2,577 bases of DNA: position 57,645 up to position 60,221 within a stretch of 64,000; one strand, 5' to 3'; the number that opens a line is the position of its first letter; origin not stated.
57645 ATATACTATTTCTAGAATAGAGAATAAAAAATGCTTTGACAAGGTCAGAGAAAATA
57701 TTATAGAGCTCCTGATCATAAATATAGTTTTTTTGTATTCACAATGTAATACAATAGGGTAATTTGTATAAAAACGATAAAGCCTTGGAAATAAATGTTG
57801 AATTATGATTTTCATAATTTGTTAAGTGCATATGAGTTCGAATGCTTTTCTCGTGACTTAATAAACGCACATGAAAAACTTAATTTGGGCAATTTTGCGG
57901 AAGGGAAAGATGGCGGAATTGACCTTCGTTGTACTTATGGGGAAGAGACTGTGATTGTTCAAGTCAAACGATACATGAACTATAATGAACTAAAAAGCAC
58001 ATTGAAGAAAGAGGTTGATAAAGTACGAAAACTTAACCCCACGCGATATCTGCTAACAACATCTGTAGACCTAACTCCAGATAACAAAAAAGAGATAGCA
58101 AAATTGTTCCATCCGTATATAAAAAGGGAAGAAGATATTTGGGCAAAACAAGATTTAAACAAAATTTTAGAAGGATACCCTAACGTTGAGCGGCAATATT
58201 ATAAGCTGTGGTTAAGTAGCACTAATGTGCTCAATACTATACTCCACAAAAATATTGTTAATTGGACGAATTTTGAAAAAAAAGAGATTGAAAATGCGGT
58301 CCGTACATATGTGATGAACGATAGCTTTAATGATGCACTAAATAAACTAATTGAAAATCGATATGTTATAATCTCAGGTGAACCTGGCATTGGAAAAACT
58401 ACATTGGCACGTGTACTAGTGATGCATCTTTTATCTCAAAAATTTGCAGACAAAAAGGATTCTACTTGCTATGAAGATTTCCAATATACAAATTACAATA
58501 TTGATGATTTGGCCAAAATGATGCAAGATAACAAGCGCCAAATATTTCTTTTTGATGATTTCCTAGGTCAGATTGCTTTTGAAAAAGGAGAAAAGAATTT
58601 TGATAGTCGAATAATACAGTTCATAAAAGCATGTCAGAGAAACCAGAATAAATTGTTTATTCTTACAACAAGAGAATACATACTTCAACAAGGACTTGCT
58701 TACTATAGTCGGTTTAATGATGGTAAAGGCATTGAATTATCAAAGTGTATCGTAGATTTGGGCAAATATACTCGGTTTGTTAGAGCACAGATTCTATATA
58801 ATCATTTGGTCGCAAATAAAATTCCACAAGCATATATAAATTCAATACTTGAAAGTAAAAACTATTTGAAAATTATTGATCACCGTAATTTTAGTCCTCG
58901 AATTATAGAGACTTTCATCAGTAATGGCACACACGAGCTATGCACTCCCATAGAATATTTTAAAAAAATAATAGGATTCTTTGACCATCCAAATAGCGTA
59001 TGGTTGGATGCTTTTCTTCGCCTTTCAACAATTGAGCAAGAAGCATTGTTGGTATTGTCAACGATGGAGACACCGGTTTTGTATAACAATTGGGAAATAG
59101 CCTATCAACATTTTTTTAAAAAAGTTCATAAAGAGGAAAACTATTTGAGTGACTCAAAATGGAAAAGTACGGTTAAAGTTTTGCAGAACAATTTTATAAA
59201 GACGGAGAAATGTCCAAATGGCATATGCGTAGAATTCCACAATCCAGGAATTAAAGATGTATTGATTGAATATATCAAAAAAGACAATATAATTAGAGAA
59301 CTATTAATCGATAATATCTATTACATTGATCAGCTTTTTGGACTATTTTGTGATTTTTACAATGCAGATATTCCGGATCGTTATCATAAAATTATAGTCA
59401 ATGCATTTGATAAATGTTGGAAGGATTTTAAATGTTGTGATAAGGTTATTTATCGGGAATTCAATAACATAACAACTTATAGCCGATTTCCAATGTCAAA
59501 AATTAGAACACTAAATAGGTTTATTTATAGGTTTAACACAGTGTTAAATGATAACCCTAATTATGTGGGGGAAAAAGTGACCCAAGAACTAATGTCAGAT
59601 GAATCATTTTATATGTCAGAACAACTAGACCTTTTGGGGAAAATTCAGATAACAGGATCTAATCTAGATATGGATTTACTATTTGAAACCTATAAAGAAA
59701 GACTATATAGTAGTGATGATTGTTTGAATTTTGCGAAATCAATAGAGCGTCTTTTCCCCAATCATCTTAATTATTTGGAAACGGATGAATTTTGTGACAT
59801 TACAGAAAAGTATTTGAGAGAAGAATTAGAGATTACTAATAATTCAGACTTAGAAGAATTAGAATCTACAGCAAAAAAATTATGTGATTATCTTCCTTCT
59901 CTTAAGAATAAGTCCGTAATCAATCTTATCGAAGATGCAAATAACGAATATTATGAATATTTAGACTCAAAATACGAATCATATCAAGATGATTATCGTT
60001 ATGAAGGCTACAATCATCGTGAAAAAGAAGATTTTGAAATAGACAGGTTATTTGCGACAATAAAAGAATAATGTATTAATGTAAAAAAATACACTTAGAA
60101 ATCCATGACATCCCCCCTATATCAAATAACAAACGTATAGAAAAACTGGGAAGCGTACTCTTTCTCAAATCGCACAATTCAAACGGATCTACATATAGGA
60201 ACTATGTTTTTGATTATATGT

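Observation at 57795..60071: Compact 758-aa Mrr-nuclease / STAND NTPase / helical-sensor protein: a candidate new single-gene antiviral STAND system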

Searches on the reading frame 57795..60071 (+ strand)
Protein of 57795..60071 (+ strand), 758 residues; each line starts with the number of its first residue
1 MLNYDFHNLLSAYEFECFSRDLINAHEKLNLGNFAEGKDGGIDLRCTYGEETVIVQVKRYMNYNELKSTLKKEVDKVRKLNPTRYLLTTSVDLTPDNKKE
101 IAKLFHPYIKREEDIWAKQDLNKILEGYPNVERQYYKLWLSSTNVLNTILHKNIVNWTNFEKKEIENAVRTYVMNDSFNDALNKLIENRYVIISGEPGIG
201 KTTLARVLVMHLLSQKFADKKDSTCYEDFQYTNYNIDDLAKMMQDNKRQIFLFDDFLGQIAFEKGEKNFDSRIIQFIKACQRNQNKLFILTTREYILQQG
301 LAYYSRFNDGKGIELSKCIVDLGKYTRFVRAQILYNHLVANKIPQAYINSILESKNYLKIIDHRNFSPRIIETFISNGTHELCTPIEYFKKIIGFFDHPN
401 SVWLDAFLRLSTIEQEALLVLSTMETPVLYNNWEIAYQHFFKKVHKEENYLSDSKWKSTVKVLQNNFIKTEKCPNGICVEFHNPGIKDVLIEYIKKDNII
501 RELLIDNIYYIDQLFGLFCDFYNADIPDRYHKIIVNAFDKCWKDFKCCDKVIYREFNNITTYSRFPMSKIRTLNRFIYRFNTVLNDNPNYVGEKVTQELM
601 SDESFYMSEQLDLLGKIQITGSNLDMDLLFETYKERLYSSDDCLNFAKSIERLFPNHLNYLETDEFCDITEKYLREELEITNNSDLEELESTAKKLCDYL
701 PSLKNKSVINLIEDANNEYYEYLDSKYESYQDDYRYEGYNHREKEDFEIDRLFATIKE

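Call 3: search_protein_families(library=pfam, proteins=[window:57795-60071:+], max_evalue=0.1)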
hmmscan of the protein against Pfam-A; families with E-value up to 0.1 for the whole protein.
window:57795-60071:+ (758 aa): 26 families (the best 25 are shown)
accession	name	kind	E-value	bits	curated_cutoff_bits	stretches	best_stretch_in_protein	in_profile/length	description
PF20720.3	nSTAND3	-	1.5e-48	164.9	27.2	1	172-338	1-153/155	Novel STAND NTPase 3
PF24883.2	NPHP3_N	-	3.2e-06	27.9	24.8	1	175-264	9-93/164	Nephrocystin 3, N-terminal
PF00004.35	AAA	-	2.8e-05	25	21.2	1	191-294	1-110/131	ATPase family associated with various cellular activities (AAA)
PF00910.28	RNA_helicase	-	0.00014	22.7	21.5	1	191-226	1-35/105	RNA helicase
PF04471.18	Mrr_cat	-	0.00019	21.9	21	1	10-100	4-96/115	Restriction endonuclease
PF05729.18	NACHT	-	0.00028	21.2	26.7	1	189-219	1-31/167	NACHT domain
PF13191.12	AAA_16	-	0.00066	20.7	32.6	1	180-216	14-52/167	AAA ATPase domain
PF13401.12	AAA_22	-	0.0017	19.1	27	1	190-282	7-84/130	AAA domain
PF13238.12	AAA_18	-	0.002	19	29.4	1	191-238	1-55/128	AAA domain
PF13245.12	AAA_19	-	0.0033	18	25.1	1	180-217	3-40/134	AAA domain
PF08477.19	Roc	-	0.0053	17.4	27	1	191-269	2-76/119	Ras of Complex, Roc, domain of DAPkinase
PF13177.12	DNA_pol3_delta2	-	0.0069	16.8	27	1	189-293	20-110/161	DNA polymerase III, delta subunit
PF00931.28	NB-ARC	-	0.012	15.3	23.5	0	179-211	6-41/248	NB-ARC domain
PF00564.30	PB1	-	0.014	15.8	23.6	0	42-74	2-35/84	PB1 domain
PF13086.12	AAA_11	-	0.016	15.4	27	1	174-216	2-45/257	AAA domain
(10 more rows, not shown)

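Call 4: search_protein_families(library=padloc, proteins=[window:57795-60071:+], max_evalue=0.1)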
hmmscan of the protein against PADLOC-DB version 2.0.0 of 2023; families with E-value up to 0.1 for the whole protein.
window:57795-60071:+ (758 aa): 9 families
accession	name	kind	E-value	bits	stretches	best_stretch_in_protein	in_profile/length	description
PDLC05079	PDC-S73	-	2.5e-131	437.9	1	1-753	1-749/752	-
PDLC02400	Aga_TIR-PNTD1-PNTD2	-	4.4e-37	125.7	1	3-157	2-157/639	Class I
PDLC02416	Aga_REase-TIR-PNTD1-PNTD2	-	1.5e-24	84.6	1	2-150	1-139/572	Class I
PDLC04140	mad8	-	9.9e-05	20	1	187-254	26-85/314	mads_8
PDLC02196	IetA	-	0.0011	16.5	1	149-223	85-157/374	-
PDLC04232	IetA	-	0.0013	16.2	1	187-265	114-191/330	-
PDLC00915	TRIP13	-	0.0072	13.8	1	191-211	66-86/302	TRIP13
PDLC04790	PDC-S01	-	0.008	12.9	0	64-93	91-118/422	-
PDLC00304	PtuA1|PtuA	-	0.019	12.1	1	169-245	20-98/444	AAA ATPase domain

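Call 5: search_protein_families(library=ncbifam, proteins=[window:57795-60071:+], max_evalue=0.1)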
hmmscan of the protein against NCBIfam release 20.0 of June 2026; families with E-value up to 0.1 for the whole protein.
window:57795-60071:+ (758 aa): 18 families
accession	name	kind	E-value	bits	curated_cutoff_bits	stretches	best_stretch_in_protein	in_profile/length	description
TIGR01447.1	recD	equivalog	3.9e-06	25.7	310.15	1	136-220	111-195/597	exodeoxyribonuclease V subunit alpha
TIGR01448.2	helicase_RecD2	equivalog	0.00019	19.7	500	1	139-211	279-354/713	SF1B family DNA helicase RecD2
NF010335.0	PRK13764.1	equivalog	0.00057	18.5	340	1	172-215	249-290/613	ATPase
TIGR00678.1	holB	equivalog_domain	0.004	16.8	180.6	1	191-271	17-83/188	DNA polymerase III subunit delta'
TIGR02397.1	dnaX_nterm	equivalog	0.0049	16.2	250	1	184-239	33-88/355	DNA polymerase III subunit gamma/tau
NF010248.0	PRK13695.1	equivalog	0.0098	15.6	156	1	191-212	6-27/180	NTPase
NF006586.0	PRK09112.1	equivalog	0.015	14.5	308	1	191-221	48-79/351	DNA polymerase III subunit delta'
NF003012.0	PRK03839.1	equivalog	0.016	15.2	152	1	191-245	3-61/180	putative kinase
TIGR02881.1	spore_V_K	equivalog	0.019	14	422.95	1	179-287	33-144/261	stage V sporulation protein K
TIGR04291.1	arsen_driv_ArsA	equivalog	0.026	13.2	650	1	117-216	253-348/565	arsenical pump-driving ATPase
NF010407.0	PRK13833.1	subfamily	0.029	13.8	499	1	164-216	119-172/323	conjugal transfer protein TrbB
TIGR02788.1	VirB11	equivalog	0.038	13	249.95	1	162-212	117-168/308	P-type DNA transfer ATPase VirB11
NF041717.1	HaaA_phane_TPR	equivalog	0.042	11.9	1125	1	151-219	98-158/882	cyclophane-containing RiPP biosynthesis TPR protein HaaT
TIGR00635.1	ruvB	equivalog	0.043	12.8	299.05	1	189-212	31-54/305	Holliday junction branch migration DNA helicase RuvB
NF041810.1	Avs1b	equivalog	0.053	10.6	1500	0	142-205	176-239/1931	AVAST type 1 anti-phage system protease Avs1b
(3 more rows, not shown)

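Call 7: find_homologous_proteins(query=window:57795-60071:+, max_evalue=0.00001)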
Query window:57795-60071:+ (758 aa): 2907 proteins with E <= 0.00001 among 8000 candidates; the best 120 are listed.
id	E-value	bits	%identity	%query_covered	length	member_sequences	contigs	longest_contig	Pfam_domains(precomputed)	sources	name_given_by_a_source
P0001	0.0e+0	1732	100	100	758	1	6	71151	PF24883.3,PF20720.4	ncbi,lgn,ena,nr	ncbi:MAG: AAA family ATPase [Paludibacteraceae bacterium]|nr:AAA family ATPase [Paludibacteraceae ba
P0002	0.0e+0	1227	73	100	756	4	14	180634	PF24883.3,PF20720.4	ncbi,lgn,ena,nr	ncbi:MAG: AAA family ATPase [Paludibacteraceae bacterium]|nr:AAA family ATPase [Paludibacteraceae ba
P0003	0.0e+0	1027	59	100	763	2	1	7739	PF24883.3,PF04471.19,PF20720.4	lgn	-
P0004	0.0e+0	1019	59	100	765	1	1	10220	PF04471.19,PF20720.4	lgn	-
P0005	0.0e+0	1019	60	100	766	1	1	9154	PF04471.19,PF20720.4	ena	-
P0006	0.0e+0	1018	60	100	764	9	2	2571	PF00004.36,PF04471.19,PF20720.4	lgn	-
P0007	0.0e+0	1012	60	100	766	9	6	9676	PF24883.3,PF00910.29,PF04471.19,PF20720.4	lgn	-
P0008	0.0e+0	1012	59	100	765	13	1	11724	PF24883.3,PF00004.36,PF04471.19,PF20720.4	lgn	-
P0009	4.1e-298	1009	58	100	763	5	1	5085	PF24883.3,PF00910.29,PF20720.4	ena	-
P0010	5.3e-298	1009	59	100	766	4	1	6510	PF24883.3,PF00004.36,PF04471.19,PF20720.4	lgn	-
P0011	8.3e-298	1008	60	100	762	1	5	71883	PF20720.4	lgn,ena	-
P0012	1.3e-297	1008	58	100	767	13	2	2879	PF24883.3,PF04471.19,PF20720.4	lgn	-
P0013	1.8e-297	1007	59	100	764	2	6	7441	PF24883.3,PF00910.29,PF00004.36,PF04471.19,PF20720.4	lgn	-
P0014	4.9e-297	1006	59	100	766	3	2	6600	PF00004.36,PF04471.19,PF20720.4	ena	-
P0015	4.9e-297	1006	59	100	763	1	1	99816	PF00910.29,PF04471.19,PF20720.4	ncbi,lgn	-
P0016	9.2e-297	1005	59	100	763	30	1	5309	PF00004.36,PF04471.19,PF20720.4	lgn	-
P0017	3.0e-296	1003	60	100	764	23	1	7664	PF00910.29,PF00004.36,PF04471.19,PF20720.4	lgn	-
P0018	3.0e-296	1003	59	100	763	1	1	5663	PF20720.4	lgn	-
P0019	4.9e-296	1002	60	100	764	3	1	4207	PF20720.4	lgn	-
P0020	8.0e-296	1002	58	100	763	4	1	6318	PF24883.3,PF04471.19,PF20720.4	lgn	-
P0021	8.4e-296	1002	59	100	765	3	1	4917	PF24883.3,PF04471.19,PF20720.4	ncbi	-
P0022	3.4e-295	1000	59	100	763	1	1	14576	PF00004.36,PF04471.19,PF20720.4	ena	-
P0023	3.5e-295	1000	59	100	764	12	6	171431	PF04471.19,PF20720.4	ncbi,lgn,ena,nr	ncbi:MAG: restriction endonuclease [Bacteroidales bacterium]|nr:restriction endonuclease [Bacteroida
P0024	3.8e-295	999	60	100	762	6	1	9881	PF04471.19,PF20720.4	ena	-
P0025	4.2e-295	999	59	100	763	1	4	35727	PF04471.19,PF20720.4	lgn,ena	-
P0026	1.3e-294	998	59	100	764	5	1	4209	PF04471.19,PF20720.4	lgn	-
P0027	1.6e-294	997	59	100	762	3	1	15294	PF04471.19,PF20720.4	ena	-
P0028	3.2e-294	996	60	100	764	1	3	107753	PF04471.19,PF20720.4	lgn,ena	-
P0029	3.0e-293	993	60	100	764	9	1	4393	PF00004.36,PF04471.19,PF20720.4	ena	-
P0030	3.1e-293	993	59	100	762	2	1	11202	PF00004.36,PF04471.19,PF20720.4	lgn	-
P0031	4.7e-293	992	58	100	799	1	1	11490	PF00910.29,PF04471.19,PF20720.4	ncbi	-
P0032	9.9e-293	991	59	100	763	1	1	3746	PF24883.3,PF04471.19,PF20720.4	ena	-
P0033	3.1e-292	990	60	100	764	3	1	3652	PF00004.36,PF04471.19,PF20720.4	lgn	-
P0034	8.9e-292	988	58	100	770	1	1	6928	PF04471.19,PF20720.4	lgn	-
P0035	2.8e-291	987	58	100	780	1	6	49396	PF24883.3,PF04471.19,PF20720.4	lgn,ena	-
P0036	6.2e-291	986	58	100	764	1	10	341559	PF24883.3,PF04471.19,PF20720.4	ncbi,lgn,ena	-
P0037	6.7e-291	985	59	100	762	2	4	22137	PF00004.36,PF04471.19,PF20720.4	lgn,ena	-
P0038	7.1e-289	979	59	100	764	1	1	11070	PF20720.4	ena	-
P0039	9.4e-289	978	58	100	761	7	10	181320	PF04471.19,PF20720.4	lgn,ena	-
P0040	1.2e-288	978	58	100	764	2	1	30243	PF00004.36,PF04471.19,PF20720.4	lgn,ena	-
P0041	1.8e-288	977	58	100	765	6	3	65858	PF04471.19,PF20720.4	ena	-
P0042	5.3e-285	966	57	100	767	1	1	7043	PF00004.36,PF20720.4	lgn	-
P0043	5.4e-285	966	58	100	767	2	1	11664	PF04471.19,PF20720.4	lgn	-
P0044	1.0e-284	965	58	100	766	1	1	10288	PF24883.3,PF20720.4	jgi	-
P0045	1.7e-284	964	57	100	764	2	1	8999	PF20720.4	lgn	-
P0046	7.4e-284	962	57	100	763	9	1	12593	PF04471.19,PF20720.4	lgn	-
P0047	1.9e-283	961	58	100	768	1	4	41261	PF04471.19,PF20720.4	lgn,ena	-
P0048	2.6e-282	957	56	100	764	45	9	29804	PF20720.4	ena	-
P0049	2.6e-282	957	59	96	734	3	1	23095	PF00004.36,PF20720.4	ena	-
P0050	3.6e-282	957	57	100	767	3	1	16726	PF24883.3,PF00004.36,PF20720.4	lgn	-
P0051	3.9e-282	956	57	100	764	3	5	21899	PF04471.19,PF20720.4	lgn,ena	-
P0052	1.1e-281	955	58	100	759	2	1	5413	PF00004.36,PF04471.19,PF20720.4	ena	-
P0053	1.9e-280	951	58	100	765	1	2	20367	PF00004.36,PF04471.19,PF20720.4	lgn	-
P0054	3.0e-280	950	56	100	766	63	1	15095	PF24883.3,PF04471.19,PF20720.4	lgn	-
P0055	7.4e-276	936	56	100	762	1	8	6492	PF20720.4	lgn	-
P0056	9.6e-275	932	55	100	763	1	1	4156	PF24883.3,PF04471.19,PF20720.4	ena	-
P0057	1.2e-274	932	57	100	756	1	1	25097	PF04471.19,PF20720.4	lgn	-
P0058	3.3e-274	930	56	100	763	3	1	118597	PF20720.4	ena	-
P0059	3.2e-272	924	54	100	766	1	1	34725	PF20720.4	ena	-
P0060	6.4e-272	923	56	100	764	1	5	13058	PF04471.19,PF20720.4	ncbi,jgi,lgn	jgi:hypothetical protein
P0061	3.9e-269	913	55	100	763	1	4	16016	PF00004.36,PF20720.4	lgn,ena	-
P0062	2.2e-268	911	55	100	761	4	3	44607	PF24883.3,PF04471.19,PF20720.4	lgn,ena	-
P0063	4.1e-265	900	54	100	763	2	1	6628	PF04471.19,PF20720.4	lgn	-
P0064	7.1e-257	873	53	100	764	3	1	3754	PF04471.19,PF20720.4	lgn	-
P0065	2.4e-243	828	50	100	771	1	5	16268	PF04471.19,PF20720.4,PF13191.13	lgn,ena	-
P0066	5.4e-243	827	50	100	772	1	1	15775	PF20720.4,PF13191.13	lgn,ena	-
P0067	1.3e-241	822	52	95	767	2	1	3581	PF20720.4,PF13191.13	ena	-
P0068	4.1e-240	817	51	100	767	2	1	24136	PF04471.19,PF20720.4,PF13191.13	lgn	-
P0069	3.4e-237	808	70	67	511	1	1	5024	PF04471.19,PF20720.4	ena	-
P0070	3.2e-235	801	49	100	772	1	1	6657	PF04471.19,PF20720.4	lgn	-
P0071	1.1e-232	793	53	90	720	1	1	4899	PF04471.19,PF20720.4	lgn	-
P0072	3.3e-223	762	63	71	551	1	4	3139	PF04471.19,PF20720.4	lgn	-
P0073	1.4e-222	759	71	62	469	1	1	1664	PF20720.4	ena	-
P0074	2.3e-219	749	56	80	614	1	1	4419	PF24883.3,PF00910.29,PF20720.4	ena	-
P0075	2.3e-218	746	48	97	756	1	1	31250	PF20720.4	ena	-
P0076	5.4e-214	731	56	77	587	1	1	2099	PF20720.4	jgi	jgi:cytidylate kinase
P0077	2.0e-207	709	45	100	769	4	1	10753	PF00004.36,PF04471.19,PF20720.4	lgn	-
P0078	8.2e-204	697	45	100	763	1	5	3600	PF04471.19,PF20720.4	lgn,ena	-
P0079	2.5e-200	686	54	76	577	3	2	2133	PF00004.36,PF20720.4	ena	-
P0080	3.1e-200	686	65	60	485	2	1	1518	PF24883.3,PF20720.4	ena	-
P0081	5.9e-190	652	42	100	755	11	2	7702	PF00004.36,PF04471.19,PF20720.4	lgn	-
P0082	3.9e-187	642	43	100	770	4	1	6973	PF04471.19,PF20720.4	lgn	-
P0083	3.1e-186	639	43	100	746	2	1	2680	PF04471.19,PF20720.4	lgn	-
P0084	3.9e-185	636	40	100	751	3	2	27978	PF04471.19,PF20720.4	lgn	-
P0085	1.7e-184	634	44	95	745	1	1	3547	PF04471.19,PF20720.4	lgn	-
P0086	1.2e-183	631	42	100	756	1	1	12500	PF00004.36,PF04471.19,PF20720.4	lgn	-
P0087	1.0e-182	628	42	100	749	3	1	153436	PF04471.19,PF20720.4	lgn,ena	-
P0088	8.4e-181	621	42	100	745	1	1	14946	PF04471.19,PF20720.4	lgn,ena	-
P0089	1.4e-180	621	67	54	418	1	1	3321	PF00004.36,PF04471.19,PF20720.4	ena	-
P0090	9.4e-179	615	41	100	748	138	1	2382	PF04471.19,PF20720.4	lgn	-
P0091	1.2e-177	611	41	100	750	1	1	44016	PF04471.19,PF20720.4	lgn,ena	-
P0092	1.1e-176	608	41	100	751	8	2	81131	PF04471.19,PF20720.4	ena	-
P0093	3.1e-175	603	40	100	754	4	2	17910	PF04471.19,PF20720.4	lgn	-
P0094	4.7e-173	596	40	100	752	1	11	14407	PF04471.19,PF20720.4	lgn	-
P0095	1.3e-170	588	41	100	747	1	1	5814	PF04471.19,PF20720.4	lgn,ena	-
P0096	3.7e-168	580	40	97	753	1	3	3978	PF00004.36,PF20720.4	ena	-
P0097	7.0e-165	569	41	100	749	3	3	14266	PF04471.19,PF20720.4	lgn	-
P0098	7.9e-165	569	40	100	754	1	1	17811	PF00004.36,PF04471.19,PF20720.4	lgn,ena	-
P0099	1.0e-164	568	40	100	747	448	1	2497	PF04471.19,PF20720.4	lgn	-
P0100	3.4e-164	566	41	100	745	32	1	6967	PF00004.36,PF04471.19,PF20720.4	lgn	-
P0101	2.3e-163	564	40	91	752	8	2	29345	PF04471.19,PF20720.4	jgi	jgi:energy-coupling factor transporter ATP-binding protein EcfA2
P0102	3.6e-160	553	40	100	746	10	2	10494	PF04471.19,PF20720.4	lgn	-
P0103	2.4e-156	540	48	71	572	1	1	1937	PF20720.4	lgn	-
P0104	2.2e-152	527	41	92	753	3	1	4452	PF20720.4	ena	-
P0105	1.1e-151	525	47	70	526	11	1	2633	PF00004.36,PF04471.19,PF20720.4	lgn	-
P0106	1.5e-147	511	41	93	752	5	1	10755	PF04471.19,PF20720.4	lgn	-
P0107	1.9e-147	511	37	100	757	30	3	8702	PF20720.4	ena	-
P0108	6.1e-147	509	39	90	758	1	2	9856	PF20720.4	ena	-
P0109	3.7e-146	507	37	100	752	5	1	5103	PF04471.19,PF20720.4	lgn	-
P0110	4.2e-146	507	37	100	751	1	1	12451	PF04471.19,PF20720.4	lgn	-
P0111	4.6e-146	507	38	97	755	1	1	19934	PF00004.36,PF20720.4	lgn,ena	-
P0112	1.1e-145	505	37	100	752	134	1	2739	PF04471.19,PF20720.4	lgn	-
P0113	1.5e-145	505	40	92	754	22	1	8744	PF20720.4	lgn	-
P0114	2.0e-145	504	39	92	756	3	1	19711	PF00004.36,PF20720.4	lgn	-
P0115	1.1e-144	502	40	91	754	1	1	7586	PF04471.19,PF20720.4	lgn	-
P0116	1.1e-144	502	37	100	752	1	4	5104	PF04471.19,PF20720.4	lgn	-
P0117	1.5e-144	502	37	100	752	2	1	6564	PF04471.19,PF20720.4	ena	-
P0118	1.9e-144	501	39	97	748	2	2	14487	PF04471.19,PF20720.4,PF24389.2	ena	-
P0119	1.9e-144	501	41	86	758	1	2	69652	PF20720.4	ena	-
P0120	2.5e-144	501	37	100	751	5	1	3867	PF04471.19,PF20720.4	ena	-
